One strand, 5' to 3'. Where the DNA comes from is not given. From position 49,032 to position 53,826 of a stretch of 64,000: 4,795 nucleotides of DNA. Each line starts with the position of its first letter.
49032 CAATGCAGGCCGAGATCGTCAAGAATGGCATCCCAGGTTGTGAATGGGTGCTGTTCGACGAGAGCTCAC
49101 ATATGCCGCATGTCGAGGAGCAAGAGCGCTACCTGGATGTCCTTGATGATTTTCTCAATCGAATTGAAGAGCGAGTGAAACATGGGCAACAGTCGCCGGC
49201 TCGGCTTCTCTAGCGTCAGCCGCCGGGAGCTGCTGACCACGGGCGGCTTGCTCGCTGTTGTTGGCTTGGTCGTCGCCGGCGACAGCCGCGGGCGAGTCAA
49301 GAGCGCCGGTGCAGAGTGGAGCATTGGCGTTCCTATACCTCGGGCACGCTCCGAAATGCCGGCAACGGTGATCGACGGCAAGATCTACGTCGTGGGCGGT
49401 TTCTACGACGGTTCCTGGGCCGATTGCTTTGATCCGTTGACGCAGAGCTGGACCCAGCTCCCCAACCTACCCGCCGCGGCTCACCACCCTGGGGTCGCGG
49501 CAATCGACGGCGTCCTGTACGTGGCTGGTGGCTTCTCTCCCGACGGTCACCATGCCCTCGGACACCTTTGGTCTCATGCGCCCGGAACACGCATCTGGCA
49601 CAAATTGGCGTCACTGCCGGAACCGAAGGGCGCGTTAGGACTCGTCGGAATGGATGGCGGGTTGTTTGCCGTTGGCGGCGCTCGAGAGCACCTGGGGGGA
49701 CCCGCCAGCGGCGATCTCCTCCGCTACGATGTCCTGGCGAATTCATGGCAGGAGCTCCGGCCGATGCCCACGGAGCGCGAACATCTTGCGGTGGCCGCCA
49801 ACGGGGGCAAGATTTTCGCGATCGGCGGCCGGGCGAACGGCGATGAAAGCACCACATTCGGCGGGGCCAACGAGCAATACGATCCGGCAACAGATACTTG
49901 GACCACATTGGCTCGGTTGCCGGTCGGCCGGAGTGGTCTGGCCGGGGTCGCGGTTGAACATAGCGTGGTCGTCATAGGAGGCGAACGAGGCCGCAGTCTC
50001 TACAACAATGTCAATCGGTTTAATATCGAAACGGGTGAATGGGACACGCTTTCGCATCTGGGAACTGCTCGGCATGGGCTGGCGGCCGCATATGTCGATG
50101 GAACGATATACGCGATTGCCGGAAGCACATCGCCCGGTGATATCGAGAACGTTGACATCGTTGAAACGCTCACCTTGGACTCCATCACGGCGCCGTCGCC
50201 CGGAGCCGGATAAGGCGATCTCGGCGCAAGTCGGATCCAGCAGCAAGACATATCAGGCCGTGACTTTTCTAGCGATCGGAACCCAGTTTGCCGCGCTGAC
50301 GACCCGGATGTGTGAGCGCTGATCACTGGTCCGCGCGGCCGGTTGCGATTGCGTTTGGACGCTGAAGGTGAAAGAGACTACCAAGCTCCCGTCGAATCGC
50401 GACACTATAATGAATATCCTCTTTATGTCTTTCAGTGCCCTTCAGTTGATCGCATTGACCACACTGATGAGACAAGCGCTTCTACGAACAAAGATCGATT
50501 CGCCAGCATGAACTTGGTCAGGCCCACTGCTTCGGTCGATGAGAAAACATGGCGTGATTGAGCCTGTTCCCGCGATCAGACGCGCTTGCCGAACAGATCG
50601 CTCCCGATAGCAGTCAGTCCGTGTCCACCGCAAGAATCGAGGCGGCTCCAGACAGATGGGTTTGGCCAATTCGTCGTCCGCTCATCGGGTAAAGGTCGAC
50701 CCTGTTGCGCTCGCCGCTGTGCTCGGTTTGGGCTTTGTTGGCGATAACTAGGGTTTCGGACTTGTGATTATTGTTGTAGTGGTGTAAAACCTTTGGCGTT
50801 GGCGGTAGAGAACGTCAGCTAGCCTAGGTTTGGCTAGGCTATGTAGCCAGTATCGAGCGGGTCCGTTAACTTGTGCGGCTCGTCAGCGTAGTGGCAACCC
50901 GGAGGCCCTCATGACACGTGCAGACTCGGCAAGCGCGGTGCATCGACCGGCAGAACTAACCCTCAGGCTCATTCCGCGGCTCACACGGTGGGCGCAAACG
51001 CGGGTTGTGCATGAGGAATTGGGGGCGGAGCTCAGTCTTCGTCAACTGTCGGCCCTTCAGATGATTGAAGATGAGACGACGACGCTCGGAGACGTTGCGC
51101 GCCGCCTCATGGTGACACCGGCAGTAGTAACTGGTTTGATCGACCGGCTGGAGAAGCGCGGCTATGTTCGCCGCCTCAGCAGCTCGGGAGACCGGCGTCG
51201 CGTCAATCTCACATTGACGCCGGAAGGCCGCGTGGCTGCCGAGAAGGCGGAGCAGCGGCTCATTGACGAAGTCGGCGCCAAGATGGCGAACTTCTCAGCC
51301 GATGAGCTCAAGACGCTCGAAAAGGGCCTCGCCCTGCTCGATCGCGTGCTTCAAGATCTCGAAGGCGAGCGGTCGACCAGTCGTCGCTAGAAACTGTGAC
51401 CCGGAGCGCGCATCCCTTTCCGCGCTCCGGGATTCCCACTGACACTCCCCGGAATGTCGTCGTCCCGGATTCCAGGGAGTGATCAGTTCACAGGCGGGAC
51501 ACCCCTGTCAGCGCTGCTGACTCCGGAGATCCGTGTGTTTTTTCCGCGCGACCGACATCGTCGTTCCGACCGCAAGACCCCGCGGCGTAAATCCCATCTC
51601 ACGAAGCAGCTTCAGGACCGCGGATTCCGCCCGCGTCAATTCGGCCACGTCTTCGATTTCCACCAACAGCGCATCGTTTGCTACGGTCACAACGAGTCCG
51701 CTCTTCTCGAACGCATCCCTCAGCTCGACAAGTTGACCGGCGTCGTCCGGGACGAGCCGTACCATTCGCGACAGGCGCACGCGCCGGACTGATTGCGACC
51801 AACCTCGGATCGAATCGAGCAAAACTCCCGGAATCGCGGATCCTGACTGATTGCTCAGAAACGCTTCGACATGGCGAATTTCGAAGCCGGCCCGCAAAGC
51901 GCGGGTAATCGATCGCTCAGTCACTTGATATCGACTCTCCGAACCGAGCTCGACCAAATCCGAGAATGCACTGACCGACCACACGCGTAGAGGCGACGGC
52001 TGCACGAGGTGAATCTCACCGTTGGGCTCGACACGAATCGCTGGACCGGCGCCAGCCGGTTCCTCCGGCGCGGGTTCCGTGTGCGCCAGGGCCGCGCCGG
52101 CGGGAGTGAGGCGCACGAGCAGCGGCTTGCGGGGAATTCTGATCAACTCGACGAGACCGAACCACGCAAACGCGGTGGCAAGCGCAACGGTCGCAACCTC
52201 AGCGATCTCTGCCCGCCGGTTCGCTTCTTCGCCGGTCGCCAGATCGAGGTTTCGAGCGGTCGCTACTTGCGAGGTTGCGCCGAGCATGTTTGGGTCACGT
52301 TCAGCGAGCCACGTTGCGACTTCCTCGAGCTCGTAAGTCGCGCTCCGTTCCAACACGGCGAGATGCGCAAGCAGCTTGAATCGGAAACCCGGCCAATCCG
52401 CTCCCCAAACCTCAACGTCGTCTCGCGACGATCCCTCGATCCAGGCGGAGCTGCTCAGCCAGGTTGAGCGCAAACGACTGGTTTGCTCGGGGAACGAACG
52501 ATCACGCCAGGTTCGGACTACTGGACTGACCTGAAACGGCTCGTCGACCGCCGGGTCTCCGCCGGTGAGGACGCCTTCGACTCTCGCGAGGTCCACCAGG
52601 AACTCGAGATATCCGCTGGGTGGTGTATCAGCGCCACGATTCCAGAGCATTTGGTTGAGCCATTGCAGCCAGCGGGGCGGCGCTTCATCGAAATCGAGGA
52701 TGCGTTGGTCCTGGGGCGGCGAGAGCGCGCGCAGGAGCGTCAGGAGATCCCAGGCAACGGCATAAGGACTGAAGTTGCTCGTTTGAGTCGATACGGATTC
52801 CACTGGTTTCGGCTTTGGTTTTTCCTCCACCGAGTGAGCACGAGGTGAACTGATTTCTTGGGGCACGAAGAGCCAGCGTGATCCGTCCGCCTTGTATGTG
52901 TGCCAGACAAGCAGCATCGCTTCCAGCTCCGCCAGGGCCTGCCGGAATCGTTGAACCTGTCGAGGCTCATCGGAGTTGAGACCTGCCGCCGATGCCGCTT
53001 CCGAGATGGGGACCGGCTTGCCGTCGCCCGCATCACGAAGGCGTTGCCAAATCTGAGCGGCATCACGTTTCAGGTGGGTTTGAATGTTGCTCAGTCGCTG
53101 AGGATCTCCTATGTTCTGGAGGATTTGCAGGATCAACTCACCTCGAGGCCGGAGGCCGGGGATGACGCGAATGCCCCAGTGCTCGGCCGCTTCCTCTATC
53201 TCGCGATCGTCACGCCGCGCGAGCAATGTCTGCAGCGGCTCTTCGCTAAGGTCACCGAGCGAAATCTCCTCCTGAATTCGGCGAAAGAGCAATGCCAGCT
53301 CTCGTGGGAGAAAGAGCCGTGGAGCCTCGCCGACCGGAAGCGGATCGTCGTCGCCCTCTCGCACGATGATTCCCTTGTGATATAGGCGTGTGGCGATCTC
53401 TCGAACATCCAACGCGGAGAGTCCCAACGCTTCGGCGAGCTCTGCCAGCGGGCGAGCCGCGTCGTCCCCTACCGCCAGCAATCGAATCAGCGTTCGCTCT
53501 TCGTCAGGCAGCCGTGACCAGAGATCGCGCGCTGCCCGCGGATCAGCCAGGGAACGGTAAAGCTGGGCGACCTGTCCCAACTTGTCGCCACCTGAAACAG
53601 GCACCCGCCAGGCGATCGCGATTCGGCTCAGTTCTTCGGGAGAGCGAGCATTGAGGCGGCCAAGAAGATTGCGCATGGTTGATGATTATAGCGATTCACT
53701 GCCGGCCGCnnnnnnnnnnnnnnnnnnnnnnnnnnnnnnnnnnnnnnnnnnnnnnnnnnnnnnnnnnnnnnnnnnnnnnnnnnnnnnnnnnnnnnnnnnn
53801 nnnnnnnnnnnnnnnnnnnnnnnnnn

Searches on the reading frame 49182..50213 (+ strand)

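Call 73: search_protein_families(library=pfam, proteins=[window:49182-50213:+], max_evalue=0.001)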
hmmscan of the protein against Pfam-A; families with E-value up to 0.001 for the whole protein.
window:49182-50213:+ (343 aa): 9 families
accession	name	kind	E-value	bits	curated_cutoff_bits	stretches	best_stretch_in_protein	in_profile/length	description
PF01344.31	Kelch_1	-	8.8e-44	147.1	20.1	4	55-97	1-46/46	Kelch motif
PF13964.12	Kelch_6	-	4.5e-33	112.6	25.3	3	61-97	7-47/50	Kelch motif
PF07646.21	Kelch_2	-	1.1e-30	104.4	21.3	3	56-97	2-48/48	Kelch motif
PF25210.1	Kelch_FKB95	-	1.2e-28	100.9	70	3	46-115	70-147/268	FKB95, Kelch-repeats domain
PF24681.1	Kelch_KLHDC2_KLHL20_DRC7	-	2.1e-26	93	50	2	157-314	61-221/221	KLHDC2/KLHL20/DRC7 Kelch-repeats domain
PF13418.12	Kelch_4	-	4.8e-26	90.9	21.6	3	61-97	7-48/49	Galactose oxidase, central domain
PF13415.12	Kelch_3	-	2.4e-18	66.3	22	1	261-304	3-47/48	Galactose oxidase, central domain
PF24996.1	NANM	-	1.3e-15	57.6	45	1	186-269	40-126/350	N-acetylneuraminate epimerase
PF24981.1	Beta-prop_ATRN-LZTR1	-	7.4e-15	55.4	50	1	51-273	35-285/289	Attractin/LZTR1 beta-propeller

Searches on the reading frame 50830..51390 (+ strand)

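Call 73: search_protein_families(library=pfam, proteins=[window:50830-51390:+], max_evalue=0.001)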
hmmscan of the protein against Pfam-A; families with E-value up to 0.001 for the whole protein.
window:50830-51390:+ (186 aa): 6 families
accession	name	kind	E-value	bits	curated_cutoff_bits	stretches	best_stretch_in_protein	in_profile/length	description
PF01047.28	MarR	-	6.5e-12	45.6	24.6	1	68-125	1-59/59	MarR family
PF12802.13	MarR_2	-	4e-11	43.4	27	1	68-124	3-61/61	MarR family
PF13463.12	HTH_27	-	0.0001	22.9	22.2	1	71-133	4-68/68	Winged helix DNA-binding domain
PF01325.25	Fe_dep_repress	-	0.00016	22.2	26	1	70-114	10-53/60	Iron dependent repressor, N-terminal DNA binding domain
PF09339.16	HTH_IclR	-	0.00018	21.6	22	1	81-115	16-50/52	IclR helix-turn-helix domain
PF13601.12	HTH_34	-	0.00022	21.8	27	1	81-140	12-72/80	Winged helix DNA-binding domain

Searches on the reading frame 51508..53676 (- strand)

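Call 73: search_protein_families(library=pfam, proteins=[window:51508-53676:-], max_evalue=0.001)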
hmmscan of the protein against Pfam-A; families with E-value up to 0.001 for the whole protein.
window:51508-53676:- (722 aa): 1 family
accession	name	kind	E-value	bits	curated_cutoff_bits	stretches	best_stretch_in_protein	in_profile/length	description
PF13625.11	Helicase_C_3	-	1.9e-07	31.6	34.2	1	569-641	24-99/125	Helicase conserved C-terminal domain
